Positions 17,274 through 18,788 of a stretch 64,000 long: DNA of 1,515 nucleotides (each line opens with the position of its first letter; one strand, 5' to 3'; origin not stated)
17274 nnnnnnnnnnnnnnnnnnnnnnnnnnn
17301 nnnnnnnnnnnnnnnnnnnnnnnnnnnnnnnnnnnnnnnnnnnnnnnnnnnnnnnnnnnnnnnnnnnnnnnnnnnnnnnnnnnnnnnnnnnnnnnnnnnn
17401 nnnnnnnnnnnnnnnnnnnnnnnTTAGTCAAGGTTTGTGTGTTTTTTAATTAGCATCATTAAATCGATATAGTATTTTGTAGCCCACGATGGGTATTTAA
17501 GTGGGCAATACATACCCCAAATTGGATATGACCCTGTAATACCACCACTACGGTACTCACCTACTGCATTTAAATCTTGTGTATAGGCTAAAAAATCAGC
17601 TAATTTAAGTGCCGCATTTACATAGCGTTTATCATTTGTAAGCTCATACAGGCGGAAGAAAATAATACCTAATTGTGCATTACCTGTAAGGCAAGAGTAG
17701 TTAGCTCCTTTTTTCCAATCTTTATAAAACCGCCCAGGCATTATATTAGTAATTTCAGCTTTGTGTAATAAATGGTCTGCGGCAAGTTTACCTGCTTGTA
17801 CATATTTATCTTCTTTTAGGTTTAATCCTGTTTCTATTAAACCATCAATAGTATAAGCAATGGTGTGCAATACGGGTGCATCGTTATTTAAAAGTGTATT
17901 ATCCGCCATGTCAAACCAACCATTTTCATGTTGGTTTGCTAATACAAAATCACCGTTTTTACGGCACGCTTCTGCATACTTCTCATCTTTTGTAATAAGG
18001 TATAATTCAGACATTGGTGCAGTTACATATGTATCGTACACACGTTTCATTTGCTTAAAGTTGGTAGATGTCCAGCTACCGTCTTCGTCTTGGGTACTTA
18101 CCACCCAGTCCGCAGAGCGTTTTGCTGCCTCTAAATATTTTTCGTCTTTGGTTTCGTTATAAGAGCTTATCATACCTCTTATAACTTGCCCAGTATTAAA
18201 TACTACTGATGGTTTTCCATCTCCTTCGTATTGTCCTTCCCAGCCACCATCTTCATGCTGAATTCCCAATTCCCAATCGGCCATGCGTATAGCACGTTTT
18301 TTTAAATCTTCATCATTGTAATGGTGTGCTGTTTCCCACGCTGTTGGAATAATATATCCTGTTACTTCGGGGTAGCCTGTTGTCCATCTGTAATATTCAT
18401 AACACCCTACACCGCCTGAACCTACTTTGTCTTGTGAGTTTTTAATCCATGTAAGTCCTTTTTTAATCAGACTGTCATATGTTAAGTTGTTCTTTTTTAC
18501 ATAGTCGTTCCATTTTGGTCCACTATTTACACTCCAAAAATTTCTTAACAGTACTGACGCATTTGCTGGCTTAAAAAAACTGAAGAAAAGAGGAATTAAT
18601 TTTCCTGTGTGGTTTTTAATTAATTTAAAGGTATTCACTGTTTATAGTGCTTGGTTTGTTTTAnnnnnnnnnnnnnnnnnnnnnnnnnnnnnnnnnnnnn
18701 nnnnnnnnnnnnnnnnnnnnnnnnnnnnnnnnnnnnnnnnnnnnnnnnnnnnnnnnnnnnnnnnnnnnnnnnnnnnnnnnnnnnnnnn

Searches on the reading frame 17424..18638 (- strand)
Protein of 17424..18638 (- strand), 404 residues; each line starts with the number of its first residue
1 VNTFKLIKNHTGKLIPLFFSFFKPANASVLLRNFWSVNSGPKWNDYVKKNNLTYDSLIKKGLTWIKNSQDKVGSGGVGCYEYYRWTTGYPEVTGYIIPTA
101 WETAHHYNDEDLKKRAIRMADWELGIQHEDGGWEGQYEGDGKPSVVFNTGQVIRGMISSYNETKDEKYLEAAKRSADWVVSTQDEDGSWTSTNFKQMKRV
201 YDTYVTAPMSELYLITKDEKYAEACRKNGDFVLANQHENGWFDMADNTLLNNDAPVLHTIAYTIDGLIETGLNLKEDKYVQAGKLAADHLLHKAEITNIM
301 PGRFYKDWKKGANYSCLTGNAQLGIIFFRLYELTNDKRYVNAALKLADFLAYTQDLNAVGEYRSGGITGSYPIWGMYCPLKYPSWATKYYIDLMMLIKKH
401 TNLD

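Call 40: search_protein_families(library=pfam, proteins=[window:17424-18638:-], max_evalue=0.000001)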
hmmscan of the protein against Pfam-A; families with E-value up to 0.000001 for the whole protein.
window:17424-18638:- (404 aa): 5 families
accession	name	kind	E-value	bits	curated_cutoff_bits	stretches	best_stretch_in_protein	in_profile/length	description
PF06662.19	C5-epim_C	-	4.5e-10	39.8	23.3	0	148-208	30-88/188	D-glucuronyl C5-epimerase C-terminus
PF09492.16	Pec_lyase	-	7.8e-10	38.9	22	0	156-206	48-96/292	Pectic acid lyase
PF07470.19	Glyco_hydro_88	-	4.1e-09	36.3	26.6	1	147-247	29-121/352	Glycosyl Hydrolase Family 88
PF13243.12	SQHop_cyclase_C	-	1.2e-08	34.8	26.1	0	146-244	187-286/319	Squalene-hopene cyclase C-terminal domain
PF07944.18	Beta-AFase-like_GH127_cat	-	3.9e-07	29.8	24.9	0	102-226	69-201/376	Beta-L-arabinofuranosidase, GH127 catalytic domain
